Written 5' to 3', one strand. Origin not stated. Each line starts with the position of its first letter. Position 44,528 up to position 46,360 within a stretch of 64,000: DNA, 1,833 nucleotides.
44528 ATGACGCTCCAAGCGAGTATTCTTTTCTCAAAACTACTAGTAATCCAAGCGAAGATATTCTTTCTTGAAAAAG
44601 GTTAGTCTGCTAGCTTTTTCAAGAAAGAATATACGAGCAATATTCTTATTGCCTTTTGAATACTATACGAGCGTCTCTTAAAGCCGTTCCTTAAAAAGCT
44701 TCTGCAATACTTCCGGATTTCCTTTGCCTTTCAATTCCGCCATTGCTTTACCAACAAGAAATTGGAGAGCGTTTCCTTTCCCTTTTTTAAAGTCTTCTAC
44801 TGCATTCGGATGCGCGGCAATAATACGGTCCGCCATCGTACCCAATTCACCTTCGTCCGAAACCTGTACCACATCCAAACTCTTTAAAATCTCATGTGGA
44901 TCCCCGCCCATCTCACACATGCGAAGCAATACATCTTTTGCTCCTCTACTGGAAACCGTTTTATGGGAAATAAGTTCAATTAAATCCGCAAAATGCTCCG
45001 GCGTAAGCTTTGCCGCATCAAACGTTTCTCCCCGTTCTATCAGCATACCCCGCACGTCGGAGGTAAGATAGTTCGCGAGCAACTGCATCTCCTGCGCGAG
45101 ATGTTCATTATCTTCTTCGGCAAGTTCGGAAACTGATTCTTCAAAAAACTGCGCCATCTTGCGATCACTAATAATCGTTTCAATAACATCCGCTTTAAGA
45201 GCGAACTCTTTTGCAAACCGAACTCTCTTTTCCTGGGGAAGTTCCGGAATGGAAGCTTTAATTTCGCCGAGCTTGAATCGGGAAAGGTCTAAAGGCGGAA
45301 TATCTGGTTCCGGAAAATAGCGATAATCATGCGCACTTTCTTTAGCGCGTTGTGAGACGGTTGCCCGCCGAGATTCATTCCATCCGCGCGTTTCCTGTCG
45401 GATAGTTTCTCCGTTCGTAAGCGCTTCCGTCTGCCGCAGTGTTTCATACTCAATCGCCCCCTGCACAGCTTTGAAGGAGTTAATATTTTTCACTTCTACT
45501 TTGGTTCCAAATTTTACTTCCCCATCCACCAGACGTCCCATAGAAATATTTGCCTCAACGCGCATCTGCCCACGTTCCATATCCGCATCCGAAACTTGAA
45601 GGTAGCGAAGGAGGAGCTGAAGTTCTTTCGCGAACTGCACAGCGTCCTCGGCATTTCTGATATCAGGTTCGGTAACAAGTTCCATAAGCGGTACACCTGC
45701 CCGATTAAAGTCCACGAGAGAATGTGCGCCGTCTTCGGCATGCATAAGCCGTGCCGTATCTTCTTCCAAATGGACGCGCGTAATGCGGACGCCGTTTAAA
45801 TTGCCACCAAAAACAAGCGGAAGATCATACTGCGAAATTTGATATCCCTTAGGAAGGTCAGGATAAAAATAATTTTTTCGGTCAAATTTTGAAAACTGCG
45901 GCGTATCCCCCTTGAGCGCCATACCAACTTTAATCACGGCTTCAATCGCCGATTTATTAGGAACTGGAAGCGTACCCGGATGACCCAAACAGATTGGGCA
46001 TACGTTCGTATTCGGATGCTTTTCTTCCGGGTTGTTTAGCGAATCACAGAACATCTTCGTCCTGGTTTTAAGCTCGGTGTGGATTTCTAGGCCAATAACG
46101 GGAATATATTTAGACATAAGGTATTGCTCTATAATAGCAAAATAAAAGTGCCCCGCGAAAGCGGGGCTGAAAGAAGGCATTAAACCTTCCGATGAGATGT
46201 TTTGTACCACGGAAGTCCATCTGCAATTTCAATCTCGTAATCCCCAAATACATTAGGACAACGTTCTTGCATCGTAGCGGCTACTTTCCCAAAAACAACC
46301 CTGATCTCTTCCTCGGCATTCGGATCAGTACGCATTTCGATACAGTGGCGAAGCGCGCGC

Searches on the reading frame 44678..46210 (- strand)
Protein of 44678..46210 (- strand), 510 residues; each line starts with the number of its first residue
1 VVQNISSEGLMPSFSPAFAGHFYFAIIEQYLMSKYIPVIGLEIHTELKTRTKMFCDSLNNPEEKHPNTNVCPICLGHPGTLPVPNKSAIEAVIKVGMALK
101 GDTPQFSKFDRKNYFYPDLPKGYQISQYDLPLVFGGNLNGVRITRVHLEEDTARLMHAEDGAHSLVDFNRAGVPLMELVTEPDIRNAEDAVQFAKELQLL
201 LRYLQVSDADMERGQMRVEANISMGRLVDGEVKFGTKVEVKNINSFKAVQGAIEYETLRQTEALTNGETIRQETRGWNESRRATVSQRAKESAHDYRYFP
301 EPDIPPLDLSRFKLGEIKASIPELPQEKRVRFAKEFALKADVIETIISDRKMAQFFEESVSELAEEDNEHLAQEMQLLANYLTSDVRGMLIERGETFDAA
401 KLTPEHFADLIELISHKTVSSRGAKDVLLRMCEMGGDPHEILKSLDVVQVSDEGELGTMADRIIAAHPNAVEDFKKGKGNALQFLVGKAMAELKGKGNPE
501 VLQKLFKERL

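Call 84: search_protein_families(library=pfam, proteins=[window:44678-46210:-], max_evalue=0.00001)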
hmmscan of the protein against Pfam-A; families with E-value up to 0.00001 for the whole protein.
window:44678-46210:- (510 aa): 2 families
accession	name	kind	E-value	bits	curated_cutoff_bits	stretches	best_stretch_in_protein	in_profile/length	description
PF02934.20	GatB_N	-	2.9e-107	358.4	23.4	1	38-310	2-272/277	GatB/GatE catalytic domain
PF02637.23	GatB_Yqey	-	4.7e-36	124.3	27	1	374-510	12-148/148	GatB domain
